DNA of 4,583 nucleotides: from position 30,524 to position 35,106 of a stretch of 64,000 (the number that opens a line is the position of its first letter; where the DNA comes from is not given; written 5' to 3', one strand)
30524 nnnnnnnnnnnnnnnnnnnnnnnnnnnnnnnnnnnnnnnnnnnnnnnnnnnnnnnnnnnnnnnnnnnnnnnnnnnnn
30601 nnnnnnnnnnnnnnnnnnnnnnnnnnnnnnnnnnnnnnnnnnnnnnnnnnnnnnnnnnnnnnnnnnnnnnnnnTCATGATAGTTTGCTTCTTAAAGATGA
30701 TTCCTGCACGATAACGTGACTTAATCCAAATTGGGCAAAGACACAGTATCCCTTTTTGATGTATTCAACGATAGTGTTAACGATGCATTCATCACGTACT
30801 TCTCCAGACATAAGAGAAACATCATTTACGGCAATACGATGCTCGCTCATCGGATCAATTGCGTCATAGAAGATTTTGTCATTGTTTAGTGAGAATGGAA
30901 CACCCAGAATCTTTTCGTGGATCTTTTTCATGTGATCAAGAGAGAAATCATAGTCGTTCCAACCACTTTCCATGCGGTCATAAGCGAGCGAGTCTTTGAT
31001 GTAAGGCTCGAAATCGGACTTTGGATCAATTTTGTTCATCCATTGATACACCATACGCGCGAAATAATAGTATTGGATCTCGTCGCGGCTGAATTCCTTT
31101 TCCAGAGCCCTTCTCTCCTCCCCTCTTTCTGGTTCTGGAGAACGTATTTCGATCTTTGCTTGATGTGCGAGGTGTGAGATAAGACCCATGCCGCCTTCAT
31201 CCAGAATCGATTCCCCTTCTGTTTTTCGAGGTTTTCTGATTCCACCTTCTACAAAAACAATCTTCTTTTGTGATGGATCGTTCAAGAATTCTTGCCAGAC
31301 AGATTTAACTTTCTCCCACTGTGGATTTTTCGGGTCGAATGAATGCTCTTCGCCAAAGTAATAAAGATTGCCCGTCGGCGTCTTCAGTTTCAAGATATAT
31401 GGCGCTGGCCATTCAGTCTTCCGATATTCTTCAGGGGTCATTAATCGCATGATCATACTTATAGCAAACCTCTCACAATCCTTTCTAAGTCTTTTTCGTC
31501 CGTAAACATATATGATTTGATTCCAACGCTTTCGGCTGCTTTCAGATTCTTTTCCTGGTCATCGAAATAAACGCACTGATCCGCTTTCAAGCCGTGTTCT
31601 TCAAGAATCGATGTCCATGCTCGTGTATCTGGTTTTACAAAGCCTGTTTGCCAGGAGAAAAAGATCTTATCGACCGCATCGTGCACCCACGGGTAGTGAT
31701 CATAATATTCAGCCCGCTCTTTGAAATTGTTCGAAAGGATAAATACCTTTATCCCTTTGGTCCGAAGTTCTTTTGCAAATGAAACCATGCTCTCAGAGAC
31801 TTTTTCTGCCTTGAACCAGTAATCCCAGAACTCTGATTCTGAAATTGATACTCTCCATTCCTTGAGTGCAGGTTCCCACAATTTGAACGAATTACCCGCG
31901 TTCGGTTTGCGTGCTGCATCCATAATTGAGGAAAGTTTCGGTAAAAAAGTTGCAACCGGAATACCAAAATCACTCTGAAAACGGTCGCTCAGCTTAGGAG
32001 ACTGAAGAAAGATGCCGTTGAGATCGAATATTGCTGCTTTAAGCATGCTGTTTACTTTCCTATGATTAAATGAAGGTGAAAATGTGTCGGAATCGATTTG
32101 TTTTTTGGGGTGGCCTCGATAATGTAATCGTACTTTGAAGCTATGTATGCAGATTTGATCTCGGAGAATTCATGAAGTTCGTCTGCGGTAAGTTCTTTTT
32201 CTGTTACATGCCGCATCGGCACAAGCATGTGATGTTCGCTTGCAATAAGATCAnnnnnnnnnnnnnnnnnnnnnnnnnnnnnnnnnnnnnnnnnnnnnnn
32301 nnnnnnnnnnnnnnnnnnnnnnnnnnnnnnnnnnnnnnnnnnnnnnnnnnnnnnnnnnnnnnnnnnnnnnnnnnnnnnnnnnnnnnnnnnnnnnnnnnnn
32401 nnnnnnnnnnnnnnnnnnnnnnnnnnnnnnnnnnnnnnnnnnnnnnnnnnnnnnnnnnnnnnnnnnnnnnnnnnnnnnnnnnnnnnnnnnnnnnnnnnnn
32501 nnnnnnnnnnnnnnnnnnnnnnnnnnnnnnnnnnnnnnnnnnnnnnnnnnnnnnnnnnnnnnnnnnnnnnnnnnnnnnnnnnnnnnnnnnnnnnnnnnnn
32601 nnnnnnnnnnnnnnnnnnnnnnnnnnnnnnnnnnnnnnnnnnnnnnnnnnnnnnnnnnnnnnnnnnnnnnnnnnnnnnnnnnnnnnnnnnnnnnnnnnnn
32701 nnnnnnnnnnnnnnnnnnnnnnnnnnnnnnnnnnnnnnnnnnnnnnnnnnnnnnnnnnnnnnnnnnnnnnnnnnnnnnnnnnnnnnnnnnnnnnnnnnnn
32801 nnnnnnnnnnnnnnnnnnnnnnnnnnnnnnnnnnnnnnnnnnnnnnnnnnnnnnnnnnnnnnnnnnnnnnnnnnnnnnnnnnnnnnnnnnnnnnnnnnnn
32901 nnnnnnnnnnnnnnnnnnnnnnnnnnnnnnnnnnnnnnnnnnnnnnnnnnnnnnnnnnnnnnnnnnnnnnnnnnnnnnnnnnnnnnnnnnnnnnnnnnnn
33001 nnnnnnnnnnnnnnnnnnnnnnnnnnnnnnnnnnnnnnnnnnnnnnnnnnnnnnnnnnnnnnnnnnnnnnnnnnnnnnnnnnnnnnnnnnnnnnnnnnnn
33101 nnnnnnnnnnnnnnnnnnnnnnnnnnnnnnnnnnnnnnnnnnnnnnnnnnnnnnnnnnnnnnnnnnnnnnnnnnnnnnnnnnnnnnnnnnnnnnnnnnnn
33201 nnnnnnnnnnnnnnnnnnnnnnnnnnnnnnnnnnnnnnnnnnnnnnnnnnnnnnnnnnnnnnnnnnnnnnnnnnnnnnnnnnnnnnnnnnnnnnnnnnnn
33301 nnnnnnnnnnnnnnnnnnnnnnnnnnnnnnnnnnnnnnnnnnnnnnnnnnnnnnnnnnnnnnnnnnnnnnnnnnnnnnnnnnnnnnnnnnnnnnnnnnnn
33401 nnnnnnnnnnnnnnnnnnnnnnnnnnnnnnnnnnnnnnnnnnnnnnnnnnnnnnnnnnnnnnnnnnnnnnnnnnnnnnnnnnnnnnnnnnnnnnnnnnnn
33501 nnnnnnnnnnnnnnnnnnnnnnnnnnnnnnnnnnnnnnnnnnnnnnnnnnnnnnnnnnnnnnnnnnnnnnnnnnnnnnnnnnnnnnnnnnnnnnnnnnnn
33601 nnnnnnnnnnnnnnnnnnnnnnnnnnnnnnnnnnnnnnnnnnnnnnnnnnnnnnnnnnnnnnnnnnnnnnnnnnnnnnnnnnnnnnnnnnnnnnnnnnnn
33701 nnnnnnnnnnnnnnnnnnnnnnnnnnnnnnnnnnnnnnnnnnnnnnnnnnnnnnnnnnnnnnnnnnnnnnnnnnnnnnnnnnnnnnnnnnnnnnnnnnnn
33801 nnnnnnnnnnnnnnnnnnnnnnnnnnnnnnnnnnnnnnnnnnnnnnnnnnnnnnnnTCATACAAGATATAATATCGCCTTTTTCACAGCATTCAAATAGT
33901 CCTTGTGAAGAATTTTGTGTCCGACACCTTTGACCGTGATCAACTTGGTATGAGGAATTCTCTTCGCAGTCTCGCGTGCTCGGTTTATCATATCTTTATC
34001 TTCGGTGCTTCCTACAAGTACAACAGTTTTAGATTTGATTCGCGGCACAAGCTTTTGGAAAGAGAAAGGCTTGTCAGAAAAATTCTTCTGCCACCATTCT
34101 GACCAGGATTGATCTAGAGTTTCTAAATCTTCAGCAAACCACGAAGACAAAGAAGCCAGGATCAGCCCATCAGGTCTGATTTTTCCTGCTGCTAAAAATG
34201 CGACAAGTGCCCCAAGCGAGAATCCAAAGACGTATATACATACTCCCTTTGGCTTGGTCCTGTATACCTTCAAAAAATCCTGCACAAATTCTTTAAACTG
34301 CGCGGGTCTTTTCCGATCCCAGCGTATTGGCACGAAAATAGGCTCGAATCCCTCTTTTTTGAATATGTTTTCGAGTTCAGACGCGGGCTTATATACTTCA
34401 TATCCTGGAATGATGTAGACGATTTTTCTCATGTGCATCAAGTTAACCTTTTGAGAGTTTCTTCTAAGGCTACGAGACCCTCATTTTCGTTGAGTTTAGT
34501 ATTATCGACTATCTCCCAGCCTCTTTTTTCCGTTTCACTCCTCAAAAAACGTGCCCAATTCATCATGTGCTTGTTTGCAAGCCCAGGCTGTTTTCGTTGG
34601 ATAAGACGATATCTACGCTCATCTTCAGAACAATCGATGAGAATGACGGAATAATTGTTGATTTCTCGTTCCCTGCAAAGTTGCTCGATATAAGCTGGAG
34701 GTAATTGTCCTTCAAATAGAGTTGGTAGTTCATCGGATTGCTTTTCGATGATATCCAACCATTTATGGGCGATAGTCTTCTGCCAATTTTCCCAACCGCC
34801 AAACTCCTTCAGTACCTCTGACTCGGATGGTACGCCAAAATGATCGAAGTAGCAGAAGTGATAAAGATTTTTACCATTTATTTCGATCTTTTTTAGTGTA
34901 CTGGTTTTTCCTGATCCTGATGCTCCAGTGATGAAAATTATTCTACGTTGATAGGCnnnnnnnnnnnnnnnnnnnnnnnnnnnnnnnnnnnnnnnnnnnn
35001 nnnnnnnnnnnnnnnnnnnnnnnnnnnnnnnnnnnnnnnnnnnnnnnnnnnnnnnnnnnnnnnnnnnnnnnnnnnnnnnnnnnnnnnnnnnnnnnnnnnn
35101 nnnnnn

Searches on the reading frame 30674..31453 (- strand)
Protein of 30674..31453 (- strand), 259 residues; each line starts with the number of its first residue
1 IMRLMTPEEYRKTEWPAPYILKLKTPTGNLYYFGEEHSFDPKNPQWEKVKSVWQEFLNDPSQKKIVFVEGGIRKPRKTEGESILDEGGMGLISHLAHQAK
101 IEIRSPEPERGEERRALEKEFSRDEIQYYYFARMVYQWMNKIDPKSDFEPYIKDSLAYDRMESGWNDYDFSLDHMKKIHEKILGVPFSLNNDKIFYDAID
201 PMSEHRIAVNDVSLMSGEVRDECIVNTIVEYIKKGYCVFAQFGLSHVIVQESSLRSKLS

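Call 8: search_protein_families(library=pfam, proteins=[window:30674-31453:-], max_evalue=0.01)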
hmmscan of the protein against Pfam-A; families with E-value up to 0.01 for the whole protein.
window:30674-31453:- (259 aa): 0 families

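Call 61: search_protein_families(library=pfam, proteins=[window:30674-31453:-], max_evalue=10)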
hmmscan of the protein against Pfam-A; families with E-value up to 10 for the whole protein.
window:30674-31453:- (259 aa): 1 family
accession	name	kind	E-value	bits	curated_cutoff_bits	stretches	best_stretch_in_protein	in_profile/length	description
PF16467.10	DUF5048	-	0.13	12.9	32.3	1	141-214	15-85/103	Domain of unknown function (DUF5048)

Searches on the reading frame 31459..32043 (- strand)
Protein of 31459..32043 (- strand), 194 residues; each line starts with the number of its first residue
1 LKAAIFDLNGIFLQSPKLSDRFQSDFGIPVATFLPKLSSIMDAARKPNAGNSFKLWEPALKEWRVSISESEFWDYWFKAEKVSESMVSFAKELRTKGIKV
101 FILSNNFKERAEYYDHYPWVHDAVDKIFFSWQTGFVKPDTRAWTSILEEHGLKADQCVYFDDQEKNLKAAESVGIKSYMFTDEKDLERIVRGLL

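Call 8: search_protein_families(library=pfam, proteins=[window:31459-32043:-], max_evalue=0.01)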
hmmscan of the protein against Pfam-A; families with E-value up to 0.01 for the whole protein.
window:31459-32043:- (194 aa): 3 families
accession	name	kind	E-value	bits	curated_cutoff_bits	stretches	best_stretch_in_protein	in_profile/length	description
PF00702.32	Hydrolase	-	6.9e-13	49.8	26.4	1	68-174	84-191/191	haloacid dehalogenase-like hydrolase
PF13419.12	HAD_2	-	2.1e-11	44.7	23.8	1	81-179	79-177/178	Haloacid dehalogenase-like hydrolase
PF12689.13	Acid_PPase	-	0.0024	18.2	27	1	139-182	109-152/169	Acid Phosphatase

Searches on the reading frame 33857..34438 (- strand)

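Call 8: search_protein_families(library=pfam, proteins=[window:33857-34438:-], max_evalue=0.01)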
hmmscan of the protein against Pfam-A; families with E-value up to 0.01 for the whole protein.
window:33857-34438:- (193 aa): 3 families
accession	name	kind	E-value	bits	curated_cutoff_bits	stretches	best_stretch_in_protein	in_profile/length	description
PF12146.15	Hydrolase_4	-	2.3e-05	24.2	27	1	46-178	53-174/239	Serine aminopeptidase, S33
PF12697.13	Abhydrolase_6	-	2.6e-05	25.4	26.3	0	100-178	129-207/217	Alpha/beta hydrolase family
PF00561.26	Abhydrolase_1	-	0.00014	22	25.8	0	68-123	71-131/245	alpha/beta hydrolase fold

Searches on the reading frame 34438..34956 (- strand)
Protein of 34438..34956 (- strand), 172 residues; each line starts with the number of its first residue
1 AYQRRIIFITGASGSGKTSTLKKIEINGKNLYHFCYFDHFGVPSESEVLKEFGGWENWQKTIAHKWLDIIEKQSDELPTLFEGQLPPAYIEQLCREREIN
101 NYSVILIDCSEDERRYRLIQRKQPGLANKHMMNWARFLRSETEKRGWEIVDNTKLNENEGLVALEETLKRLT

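Call 8: search_protein_families(library=pfam, proteins=[window:34438-34956:-], max_evalue=0.01)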
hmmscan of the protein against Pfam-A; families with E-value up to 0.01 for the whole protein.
window:34438-34956:- (172 aa): 5 families
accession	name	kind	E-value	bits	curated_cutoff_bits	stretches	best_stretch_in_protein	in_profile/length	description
PF13238.12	AAA_18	-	6.7e-06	27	29.4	1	7-123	1-113/128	AAA domain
PF13401.12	AAA_22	-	0.00043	21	27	1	3-25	4-26/130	AAA domain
PF13207.12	AAA_17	-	0.0031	18.3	27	0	10-123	1-124/136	AAA domain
PF01637.24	ATPase_2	-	0.0055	17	33.2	1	4-72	20-84/225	ATPase domain predominantly from Archaea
PF13479.12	AAA_24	-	0.0085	16.4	27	0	6-110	4-73/195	AAA domain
